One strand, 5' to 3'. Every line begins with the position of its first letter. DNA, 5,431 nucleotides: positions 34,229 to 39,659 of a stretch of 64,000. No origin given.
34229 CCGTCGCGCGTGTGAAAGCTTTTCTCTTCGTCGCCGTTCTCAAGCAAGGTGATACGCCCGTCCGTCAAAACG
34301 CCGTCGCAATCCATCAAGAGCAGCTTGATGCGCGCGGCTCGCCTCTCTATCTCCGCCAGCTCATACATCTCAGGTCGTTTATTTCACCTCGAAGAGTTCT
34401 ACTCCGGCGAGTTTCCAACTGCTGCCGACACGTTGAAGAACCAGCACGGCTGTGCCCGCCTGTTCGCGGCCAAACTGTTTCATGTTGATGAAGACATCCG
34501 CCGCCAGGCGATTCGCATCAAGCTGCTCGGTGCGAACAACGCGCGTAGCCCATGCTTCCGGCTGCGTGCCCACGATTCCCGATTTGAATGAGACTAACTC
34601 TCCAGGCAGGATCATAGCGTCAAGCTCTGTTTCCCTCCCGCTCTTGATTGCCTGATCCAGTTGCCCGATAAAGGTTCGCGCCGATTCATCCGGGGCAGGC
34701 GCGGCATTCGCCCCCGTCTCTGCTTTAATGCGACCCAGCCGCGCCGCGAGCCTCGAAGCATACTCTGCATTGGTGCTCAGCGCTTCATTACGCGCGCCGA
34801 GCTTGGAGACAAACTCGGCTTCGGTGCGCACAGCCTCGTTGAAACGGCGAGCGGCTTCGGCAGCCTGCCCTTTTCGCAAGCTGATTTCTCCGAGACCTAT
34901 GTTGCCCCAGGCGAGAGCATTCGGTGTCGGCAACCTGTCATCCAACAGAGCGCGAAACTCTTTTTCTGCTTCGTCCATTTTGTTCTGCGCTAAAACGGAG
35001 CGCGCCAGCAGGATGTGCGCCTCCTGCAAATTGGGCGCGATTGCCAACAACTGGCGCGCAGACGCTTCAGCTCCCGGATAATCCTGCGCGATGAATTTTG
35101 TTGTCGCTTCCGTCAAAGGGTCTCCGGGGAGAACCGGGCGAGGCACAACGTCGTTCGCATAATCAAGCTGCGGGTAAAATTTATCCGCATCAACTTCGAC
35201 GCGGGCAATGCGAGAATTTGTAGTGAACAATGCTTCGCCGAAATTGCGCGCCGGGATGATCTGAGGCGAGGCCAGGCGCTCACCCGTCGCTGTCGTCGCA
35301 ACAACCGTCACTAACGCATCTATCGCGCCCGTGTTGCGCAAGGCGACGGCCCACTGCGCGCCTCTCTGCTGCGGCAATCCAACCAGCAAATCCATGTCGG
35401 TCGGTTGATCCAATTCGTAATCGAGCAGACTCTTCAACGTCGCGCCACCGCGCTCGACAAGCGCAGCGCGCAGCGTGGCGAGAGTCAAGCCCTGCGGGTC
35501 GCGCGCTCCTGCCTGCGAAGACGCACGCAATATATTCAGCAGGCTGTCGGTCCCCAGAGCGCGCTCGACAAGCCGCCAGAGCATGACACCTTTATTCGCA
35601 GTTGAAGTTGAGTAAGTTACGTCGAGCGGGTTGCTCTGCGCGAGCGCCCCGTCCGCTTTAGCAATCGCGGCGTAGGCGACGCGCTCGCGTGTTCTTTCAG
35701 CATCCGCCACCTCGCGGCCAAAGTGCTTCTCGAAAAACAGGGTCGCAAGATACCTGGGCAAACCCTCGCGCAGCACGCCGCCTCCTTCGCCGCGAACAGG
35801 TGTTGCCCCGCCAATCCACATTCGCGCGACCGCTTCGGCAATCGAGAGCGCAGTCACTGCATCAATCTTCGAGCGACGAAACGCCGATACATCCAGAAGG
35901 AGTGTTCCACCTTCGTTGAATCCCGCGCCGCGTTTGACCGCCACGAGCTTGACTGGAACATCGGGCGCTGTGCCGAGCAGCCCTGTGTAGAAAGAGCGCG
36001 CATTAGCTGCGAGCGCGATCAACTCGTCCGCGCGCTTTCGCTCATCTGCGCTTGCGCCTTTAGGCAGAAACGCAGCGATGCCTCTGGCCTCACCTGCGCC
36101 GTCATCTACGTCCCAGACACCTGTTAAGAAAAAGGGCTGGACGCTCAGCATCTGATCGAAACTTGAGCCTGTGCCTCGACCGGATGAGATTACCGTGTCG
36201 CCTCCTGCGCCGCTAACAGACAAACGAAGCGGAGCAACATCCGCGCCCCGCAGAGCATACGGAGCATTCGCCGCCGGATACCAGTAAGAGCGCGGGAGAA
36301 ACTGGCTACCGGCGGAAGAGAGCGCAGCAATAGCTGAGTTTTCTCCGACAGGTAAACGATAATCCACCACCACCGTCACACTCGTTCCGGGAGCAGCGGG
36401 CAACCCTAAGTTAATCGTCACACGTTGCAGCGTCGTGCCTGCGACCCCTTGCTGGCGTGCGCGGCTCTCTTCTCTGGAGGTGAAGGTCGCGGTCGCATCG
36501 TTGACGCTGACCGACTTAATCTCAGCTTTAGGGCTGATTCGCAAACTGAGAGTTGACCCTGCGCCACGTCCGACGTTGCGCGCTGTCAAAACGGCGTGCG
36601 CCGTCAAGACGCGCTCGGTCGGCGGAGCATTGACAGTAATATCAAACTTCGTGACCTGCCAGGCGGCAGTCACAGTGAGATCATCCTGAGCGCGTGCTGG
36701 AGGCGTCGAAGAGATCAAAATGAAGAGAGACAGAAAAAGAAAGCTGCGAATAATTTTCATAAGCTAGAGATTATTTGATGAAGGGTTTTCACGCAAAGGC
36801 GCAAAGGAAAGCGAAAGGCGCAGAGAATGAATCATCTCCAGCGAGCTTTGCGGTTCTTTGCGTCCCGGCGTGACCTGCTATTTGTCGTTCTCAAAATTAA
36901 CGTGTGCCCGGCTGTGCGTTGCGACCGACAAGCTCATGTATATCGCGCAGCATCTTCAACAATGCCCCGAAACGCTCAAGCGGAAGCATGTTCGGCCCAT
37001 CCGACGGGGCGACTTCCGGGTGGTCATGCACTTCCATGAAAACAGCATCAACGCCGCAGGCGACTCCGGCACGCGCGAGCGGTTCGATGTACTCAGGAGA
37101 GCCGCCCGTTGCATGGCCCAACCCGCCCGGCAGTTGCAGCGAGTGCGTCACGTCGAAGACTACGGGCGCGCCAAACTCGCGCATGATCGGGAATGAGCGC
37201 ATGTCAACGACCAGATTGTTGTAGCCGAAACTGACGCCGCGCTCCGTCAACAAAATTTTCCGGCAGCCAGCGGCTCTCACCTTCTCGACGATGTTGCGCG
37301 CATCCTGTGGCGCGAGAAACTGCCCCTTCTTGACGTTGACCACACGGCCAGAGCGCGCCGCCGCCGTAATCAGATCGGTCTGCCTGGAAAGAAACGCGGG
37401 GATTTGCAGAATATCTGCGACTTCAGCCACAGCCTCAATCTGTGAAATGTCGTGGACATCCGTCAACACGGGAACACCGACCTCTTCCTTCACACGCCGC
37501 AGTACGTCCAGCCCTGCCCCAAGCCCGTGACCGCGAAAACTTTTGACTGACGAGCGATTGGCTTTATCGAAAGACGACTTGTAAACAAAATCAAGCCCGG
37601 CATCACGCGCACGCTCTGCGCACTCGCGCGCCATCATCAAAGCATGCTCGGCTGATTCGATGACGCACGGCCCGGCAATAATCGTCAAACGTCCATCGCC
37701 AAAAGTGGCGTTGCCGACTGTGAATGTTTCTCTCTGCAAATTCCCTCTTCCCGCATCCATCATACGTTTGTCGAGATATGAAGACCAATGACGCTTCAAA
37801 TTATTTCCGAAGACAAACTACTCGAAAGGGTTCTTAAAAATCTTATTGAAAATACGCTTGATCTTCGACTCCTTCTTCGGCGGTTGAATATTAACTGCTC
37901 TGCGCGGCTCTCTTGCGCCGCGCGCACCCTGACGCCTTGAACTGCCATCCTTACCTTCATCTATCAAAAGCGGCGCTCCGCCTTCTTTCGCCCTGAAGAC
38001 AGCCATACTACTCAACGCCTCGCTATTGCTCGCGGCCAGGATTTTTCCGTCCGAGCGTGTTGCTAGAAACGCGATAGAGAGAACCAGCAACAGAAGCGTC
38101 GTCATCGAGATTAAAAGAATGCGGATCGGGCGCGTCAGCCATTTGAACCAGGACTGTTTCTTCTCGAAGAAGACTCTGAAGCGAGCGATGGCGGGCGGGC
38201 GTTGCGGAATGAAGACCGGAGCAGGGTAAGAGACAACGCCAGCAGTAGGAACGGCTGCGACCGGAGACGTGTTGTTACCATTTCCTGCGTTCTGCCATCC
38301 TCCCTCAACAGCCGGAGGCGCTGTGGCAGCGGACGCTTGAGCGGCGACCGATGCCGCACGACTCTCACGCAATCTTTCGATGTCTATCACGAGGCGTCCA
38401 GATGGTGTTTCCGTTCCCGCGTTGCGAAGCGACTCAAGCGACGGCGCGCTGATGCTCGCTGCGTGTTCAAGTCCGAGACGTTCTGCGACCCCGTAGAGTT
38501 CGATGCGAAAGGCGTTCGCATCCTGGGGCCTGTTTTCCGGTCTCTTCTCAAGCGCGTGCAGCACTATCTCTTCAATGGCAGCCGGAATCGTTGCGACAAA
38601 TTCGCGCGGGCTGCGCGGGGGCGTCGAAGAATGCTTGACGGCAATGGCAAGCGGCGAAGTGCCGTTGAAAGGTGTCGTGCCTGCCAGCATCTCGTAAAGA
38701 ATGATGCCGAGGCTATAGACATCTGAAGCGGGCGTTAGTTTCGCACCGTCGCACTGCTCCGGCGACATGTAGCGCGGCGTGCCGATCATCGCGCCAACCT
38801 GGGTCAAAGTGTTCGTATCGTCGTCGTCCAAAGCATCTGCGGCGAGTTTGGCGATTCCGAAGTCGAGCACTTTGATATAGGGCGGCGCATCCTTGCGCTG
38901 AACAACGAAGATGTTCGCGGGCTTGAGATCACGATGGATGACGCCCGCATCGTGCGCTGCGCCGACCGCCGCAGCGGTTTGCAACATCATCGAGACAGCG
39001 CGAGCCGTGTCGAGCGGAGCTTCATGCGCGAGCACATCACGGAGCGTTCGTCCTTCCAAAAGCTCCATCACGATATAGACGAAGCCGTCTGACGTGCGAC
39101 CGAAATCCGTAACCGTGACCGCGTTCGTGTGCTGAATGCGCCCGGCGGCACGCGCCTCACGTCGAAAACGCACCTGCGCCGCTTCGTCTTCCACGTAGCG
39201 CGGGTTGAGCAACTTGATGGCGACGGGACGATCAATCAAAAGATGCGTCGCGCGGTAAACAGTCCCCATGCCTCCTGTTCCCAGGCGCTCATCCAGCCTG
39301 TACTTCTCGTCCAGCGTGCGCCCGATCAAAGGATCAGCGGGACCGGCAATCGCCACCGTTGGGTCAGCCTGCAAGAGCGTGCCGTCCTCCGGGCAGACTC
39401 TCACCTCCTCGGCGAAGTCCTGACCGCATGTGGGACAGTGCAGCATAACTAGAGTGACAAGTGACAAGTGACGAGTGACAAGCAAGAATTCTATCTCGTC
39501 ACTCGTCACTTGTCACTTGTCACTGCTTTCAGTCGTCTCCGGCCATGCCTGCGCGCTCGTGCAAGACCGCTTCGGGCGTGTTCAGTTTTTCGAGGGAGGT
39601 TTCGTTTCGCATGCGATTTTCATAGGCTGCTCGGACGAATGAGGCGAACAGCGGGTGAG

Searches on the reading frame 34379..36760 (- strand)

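Call 75: search_protein_families(library=pfam, proteins=[window:34379-36760:-], max_evalue=0.00001)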
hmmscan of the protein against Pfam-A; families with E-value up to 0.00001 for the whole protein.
window:34379-36760:- (793 aa): 1 family
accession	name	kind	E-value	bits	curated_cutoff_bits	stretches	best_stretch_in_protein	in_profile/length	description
PF14559.12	TPR_19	-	4.4e-06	27.4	25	0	558-609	4-55/68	Tetratricopeptide repeat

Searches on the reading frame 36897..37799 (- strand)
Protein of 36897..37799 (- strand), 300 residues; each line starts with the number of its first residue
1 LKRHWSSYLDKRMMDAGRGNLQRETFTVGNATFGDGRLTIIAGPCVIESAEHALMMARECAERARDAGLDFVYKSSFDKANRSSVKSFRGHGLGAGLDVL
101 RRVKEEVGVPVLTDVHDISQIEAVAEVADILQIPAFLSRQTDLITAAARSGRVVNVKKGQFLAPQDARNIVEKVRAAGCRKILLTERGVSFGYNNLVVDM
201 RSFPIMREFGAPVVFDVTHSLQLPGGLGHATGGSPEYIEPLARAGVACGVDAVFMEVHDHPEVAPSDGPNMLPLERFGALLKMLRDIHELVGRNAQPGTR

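Call 76: search_protein_families(library=pfam, proteins=[window:36897-37799:-], max_evalue=0.00001)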
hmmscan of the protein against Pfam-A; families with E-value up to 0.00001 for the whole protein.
window:36897-37799:- (300 aa): 1 family
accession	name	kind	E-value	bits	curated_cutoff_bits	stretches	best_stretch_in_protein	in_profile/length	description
PF00793.26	DAHP_synth_1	-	6.8e-71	238.8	25.5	1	34-289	14-266/270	DAHP synthetase I family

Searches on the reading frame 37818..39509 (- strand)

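Call 76: search_protein_families(library=pfam, proteins=[window:37818-39509:-], max_evalue=0.00001)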
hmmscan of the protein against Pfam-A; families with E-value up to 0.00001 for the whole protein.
window:37818-39509:- (563 aa): 4 families
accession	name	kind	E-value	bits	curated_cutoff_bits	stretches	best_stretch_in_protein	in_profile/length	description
PF00069.31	Pkinase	-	3.1e-48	164.9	31.7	1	70-329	1-253/263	Protein kinase domain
PF07714.23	PK_Tyr_Ser-Thr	-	1.4e-33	116.7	23.1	1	72-329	3-250/258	Protein tyrosine and serine/threonine kinase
PF06293.20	Kdo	-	1.9e-06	27.9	21.3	1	145-220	93-169/207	Lipopolysaccharide kinase (Kdo/WaaP) family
PF03109.22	ABC1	-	2.5e-06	27.3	22.9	0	113-223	108-217/244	ABC1 atypical kinase-like domain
